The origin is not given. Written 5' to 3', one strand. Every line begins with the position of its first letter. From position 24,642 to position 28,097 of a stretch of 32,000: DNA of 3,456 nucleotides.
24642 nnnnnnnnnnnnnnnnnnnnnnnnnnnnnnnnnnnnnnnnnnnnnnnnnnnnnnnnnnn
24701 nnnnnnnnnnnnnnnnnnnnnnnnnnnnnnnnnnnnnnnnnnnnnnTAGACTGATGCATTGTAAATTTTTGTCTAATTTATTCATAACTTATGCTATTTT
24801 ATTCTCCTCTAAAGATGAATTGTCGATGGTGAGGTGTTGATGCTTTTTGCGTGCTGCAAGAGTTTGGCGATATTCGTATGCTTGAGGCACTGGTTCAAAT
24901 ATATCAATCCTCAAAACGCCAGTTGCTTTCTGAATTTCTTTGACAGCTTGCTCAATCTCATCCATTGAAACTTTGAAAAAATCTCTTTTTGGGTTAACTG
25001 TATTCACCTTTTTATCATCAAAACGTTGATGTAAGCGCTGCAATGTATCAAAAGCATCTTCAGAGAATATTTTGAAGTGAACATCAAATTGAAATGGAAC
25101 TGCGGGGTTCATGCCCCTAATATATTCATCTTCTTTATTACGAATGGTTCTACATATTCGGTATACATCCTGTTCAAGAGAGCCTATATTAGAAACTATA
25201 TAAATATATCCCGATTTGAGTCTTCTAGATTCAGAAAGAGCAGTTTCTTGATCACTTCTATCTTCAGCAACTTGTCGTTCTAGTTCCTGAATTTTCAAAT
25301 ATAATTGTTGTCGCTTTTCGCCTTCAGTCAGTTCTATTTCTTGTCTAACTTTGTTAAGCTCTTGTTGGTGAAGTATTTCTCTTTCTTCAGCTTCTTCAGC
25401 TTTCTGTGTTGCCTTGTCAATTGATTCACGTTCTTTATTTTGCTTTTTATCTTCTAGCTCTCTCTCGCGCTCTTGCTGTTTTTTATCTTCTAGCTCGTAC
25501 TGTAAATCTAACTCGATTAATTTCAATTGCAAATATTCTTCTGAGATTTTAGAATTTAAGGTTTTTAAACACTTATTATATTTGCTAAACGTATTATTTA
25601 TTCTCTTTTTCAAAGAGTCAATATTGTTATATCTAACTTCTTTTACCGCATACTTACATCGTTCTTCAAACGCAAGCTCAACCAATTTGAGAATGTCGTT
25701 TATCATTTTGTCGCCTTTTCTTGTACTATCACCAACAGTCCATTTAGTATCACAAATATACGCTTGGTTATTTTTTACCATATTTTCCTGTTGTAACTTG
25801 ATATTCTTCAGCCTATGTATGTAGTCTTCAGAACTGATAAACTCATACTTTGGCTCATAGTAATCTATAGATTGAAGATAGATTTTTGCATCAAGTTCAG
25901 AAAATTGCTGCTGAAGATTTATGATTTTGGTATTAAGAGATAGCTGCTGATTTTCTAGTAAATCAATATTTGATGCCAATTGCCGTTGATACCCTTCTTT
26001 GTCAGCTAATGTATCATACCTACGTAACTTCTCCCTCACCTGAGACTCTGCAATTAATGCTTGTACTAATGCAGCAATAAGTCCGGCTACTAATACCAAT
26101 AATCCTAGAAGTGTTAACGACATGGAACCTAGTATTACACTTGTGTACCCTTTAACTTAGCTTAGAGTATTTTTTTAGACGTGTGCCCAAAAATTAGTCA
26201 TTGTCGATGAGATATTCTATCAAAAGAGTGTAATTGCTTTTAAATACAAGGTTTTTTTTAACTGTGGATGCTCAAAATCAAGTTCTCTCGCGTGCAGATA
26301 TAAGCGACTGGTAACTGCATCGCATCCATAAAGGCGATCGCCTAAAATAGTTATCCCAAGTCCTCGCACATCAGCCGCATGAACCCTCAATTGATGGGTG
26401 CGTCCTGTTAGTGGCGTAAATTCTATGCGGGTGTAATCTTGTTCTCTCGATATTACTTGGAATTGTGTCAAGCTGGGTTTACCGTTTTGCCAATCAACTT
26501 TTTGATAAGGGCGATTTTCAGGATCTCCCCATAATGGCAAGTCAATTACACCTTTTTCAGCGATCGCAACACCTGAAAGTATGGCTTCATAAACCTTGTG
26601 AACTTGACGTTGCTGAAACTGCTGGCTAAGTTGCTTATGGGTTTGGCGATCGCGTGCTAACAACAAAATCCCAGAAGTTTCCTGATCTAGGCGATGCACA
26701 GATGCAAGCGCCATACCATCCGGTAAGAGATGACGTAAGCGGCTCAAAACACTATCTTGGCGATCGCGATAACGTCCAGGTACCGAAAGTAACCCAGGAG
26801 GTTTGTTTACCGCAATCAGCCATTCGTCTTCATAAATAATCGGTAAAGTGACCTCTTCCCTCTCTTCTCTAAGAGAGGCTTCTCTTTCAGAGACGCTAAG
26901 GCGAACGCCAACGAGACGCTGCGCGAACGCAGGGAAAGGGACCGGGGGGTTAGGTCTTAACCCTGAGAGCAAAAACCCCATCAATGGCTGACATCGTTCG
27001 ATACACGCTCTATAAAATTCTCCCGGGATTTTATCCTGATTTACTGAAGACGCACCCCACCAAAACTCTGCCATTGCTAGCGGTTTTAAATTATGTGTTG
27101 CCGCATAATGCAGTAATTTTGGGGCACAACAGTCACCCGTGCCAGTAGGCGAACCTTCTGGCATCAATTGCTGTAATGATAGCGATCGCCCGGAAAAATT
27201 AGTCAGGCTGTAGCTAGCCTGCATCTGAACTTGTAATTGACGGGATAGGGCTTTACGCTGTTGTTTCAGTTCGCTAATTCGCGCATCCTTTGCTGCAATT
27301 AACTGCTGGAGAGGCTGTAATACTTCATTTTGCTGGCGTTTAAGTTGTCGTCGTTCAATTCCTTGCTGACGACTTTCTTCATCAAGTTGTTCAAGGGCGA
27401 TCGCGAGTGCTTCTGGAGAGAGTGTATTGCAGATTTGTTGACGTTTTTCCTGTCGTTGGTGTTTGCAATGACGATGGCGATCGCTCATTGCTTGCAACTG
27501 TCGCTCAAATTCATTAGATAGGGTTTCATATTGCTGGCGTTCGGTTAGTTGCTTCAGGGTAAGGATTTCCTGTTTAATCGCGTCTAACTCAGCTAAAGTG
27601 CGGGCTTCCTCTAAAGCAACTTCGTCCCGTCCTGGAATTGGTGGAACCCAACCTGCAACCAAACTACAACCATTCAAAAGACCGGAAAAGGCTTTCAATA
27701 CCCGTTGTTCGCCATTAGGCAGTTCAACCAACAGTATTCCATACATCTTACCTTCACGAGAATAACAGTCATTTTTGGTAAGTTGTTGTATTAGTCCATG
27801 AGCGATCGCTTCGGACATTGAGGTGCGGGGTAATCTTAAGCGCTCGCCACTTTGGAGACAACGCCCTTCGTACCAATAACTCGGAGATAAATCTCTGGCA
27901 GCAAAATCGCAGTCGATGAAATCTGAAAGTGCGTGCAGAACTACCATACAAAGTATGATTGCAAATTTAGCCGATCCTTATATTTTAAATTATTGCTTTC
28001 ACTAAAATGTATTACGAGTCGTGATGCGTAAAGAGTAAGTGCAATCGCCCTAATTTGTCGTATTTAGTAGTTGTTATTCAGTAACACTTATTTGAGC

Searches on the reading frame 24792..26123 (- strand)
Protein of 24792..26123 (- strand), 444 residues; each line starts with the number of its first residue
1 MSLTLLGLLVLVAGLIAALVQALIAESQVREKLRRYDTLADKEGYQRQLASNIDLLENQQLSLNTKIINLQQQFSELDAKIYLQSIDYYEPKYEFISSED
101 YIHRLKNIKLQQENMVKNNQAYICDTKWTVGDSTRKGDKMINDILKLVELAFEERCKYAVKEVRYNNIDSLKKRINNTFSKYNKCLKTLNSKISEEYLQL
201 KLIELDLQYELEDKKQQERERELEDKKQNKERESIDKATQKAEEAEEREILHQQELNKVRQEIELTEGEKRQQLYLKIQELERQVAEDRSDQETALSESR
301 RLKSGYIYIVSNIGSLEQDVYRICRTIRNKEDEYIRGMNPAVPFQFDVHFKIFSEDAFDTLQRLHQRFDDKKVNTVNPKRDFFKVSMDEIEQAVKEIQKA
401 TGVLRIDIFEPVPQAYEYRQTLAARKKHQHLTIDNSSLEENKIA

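Call 3: search_protein_families(library=pfam, proteins=[window:24792-26123:-], max_evalue=1)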
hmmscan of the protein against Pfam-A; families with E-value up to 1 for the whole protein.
window:24792-26123:- (444 aa): 4 families
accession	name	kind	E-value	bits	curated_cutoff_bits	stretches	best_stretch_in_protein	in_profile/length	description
PF13250.11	DUF4041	-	5.5e-19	68.2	27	1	146-201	1-56/56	Domain of unknown function (DUF4041)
PF13455.12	MUG113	-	3.7e-07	31.1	22.3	1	335-397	13-73/73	Meiotically up-regulated gene 113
PF10544.15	T5orf172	-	1.2e-05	26.1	20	1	305-397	1-100/101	T5orf172 domain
PF23961.1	Phage_tail_terminator_9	-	0.1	12.8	27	1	307-391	31-110/153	Phage neck terminator protein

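Call 4: search_protein_families(library=ncbifam, proteins=[window:24792-26123:-], max_evalue=1)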
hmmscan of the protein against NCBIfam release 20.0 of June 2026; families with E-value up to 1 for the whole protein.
window:24792-26123:- (444 aa): 2 families
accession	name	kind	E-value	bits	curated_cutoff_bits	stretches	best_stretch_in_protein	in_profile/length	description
TIGR01729.1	taurine_ABC_bnd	equivalog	0.016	14.6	304.25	1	294-377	59-133/300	taurine ABC transporter substrate-binding protein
NF007649.0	PRK10318.3-1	equivalog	0.11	13.3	180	0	76-105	21-51/88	hypothetical protein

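Call 6: search_protein_families(library=padloc, proteins=[window:24792-26123:-], max_evalue=0.1)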
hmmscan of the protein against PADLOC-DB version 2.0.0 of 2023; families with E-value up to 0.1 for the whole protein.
window:24792-26123:- (444 aa): 3 families
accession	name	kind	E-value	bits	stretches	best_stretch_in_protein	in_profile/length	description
PDLC03976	PD-Lambda-1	-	1.6e-95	318.9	1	38-432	89-480/491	-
PDLC03977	PD-Lambda-1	-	2.6e-92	308.3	1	37-432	86-480/496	-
PDLC05041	PDC-S57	-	1.1e-08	33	1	303-408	4-104/212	-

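Call 43: find_related_loci(query=A2, collection=metagenome_contigs, flank=6000)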
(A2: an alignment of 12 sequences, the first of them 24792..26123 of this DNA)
Query A2 (444 aa) in metagenome_contigs; peptide patterns used: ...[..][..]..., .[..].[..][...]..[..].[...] (x = any residue, [..] = any of these).
600 stretches matched a pattern (row limit reached: there are more); 27 encode a relative of the query (tblastn E <= 1e-3); 27 distinct loci.
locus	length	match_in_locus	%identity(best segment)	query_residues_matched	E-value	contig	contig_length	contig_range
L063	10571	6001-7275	58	17-444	2e-147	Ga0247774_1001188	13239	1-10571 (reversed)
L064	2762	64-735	75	221-444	2e-102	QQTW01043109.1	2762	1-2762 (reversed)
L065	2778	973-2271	43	17-437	1e-101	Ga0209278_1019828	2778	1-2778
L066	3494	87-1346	42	30-437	2e-97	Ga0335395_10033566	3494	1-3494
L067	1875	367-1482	46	63-435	9e-100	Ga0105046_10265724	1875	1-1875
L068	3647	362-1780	39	8-432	2e-85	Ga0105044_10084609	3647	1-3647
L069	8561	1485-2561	30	62-423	2e-50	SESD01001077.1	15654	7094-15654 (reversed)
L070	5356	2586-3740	29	46-422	6e-38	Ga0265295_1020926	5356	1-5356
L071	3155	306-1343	31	70-426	2e-35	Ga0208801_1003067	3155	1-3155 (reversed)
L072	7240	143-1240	27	59-430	3e-35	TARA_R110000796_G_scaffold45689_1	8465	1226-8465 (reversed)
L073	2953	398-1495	27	59-430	2e-35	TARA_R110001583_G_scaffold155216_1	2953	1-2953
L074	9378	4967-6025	28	83-439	8e-35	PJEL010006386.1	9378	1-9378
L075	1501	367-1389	29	91-438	2e-35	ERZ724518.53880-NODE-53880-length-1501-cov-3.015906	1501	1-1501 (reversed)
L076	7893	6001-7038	30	63-410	5e-34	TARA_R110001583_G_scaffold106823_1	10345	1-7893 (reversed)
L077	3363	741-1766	27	91-437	4e-32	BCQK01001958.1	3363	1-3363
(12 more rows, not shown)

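Call 46: search_protein_families(library=pfam, proteins=[L066:1370-3097:-, L068:1819-3246:-, L066:3-1349:+, L068:257-1786:+, L071:57-1403:+, L071:1354-2658:+], max_evalue=0.01)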
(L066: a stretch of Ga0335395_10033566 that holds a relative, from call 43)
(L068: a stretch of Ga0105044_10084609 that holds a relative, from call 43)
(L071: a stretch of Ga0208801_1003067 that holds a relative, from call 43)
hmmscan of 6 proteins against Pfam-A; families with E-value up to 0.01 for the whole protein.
L066:1370-3097:- (576 aa): 3 families
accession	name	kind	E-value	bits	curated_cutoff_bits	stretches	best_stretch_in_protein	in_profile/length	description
PF03781.23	FGE-sulfatase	-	8.7e-56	189.8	23.3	1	339-574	4-255/255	Sulfatase-modifying factor enzyme 1-like domain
PF00656.27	Peptidase_C14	-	2.8e-20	73.4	21.4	1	10-224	2-213/233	Caspase domain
PF00903.31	Glyoxalase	-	0.0015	19.4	20.6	0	25-57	3-35/121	Glyoxalase/Bleomycin resistance protein/Dioxygenase superfamily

L068:1819-3246:- (476 aa): 2 families
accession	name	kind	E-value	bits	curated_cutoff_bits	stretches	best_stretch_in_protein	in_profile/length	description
PF03781.23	FGE-sulfatase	-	1.5e-58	198.9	23.3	1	237-474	4-255/255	Sulfatase-modifying factor enzyme 1-like domain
PF13676.11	TIR_2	-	1.5e-13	51.8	28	1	6-115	2-106/122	TIR domain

L066:3-1349:+ (449 aa): 3 families
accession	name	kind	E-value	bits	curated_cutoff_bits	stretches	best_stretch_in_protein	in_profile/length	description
PF13250.11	DUF4041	-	1.4e-16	60.5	27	1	152-207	1-56/56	Domain of unknown function (DUF4041)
PF13455.12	MUG113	-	8.8e-08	33.1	22.3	1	332-408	2-73/73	Meiotically up-regulated gene 113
PF10544.15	T5orf172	-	2.3e-06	28.5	20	1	315-408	1-100/101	T5orf172 domain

L068:257-1786:+ (510 aa): 4 families
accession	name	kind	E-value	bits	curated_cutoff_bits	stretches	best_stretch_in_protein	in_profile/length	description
PF13250.11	DUF4041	-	1.2e-17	63.9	27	1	200-255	1-56/56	Domain of unknown function (DUF4041)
PF13455.12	MUG113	-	5e-07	30.6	22.3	1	396-472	1-72/73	Meiotically up-regulated gene 113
PF10544.15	T5orf172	-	0.00017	22.5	20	1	380-473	1-100/101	T5orf172 domain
PF06785.16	UPF0242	-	0.00025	21.6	33.5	1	3-134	12-140/194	Uncharacterised protein family (UPF0242) N-terminus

L071:57-1403:+ (449 aa): 4 families
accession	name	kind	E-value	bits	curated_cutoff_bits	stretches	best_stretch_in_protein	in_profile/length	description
PF13455.12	MUG113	-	1.1e-18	68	22.3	1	329-400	1-67/73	Meiotically up-regulated gene 113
PF10544.15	T5orf172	-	1.4e-18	67.7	20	1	313-400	1-94/101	T5orf172 domain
PF13250.11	DUF4041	-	5.6e-13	49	27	1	157-211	2-56/56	Domain of unknown function (DUF4041)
PF10186.14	ATG14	-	1.1e-06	28.5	33.2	1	167-303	20-152/347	Vacuolar sorting 38 and autophagy-related subunit 14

L071:1354-2658:+ (435 aa): 3 families
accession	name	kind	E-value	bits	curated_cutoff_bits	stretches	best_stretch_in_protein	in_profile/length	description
PF13455.12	MUG113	-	2.6e-16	60.4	22.3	1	345-416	1-67/73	Meiotically up-regulated gene 113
PF10544.15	T5orf172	-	2.2e-15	57.5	20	1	329-416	1-94/101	T5orf172 domain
PF13250.11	DUF4041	-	9.1e-08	32.3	27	1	173-228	1-56/56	Domain of unknown function (DUF4041)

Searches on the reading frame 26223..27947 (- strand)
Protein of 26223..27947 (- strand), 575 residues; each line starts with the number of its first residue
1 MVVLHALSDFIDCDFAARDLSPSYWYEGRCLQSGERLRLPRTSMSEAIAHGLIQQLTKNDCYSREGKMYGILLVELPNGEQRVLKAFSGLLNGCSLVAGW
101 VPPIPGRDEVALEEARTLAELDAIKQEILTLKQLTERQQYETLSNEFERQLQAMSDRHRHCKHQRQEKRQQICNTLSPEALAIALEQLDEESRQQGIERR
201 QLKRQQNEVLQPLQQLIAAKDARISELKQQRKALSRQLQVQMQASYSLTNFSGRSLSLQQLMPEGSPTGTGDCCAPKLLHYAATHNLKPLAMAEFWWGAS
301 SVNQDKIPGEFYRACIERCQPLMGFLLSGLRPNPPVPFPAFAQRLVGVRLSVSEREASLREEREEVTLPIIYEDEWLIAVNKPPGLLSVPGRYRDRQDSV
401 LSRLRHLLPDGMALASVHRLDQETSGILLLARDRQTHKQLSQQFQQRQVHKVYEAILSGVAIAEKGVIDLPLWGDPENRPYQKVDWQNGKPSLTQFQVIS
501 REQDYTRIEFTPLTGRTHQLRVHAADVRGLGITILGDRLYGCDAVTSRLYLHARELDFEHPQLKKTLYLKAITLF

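Call 8: search_protein_families(library=pfam, proteins=[window:26223-27947:-], max_evalue=0.001)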
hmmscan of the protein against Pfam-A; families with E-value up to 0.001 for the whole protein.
window:26223-27947:- (575 aa): 1 family
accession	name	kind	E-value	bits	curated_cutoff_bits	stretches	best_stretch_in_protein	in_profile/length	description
PF00849.27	PseudoU_synth_2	-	1.9e-33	116.3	26.8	1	377-525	2-151/152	RNA pseudouridylate synthase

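Call 95: search_protein_families(library=padloc, proteins=[window:26223-27947:-], max_evalue=0.01)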
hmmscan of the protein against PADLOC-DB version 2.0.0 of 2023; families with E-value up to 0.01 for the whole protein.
window:26223-27947:- (575 aa): 2 families
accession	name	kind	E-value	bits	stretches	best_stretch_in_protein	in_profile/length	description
PDLC00601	ZorA1|ZorA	-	5.8e-05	19.9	1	132-245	403-519/699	MotA/ExbB/TolQ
PDLC03859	LmuB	-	0.0012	16.1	1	111-238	275-404/611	-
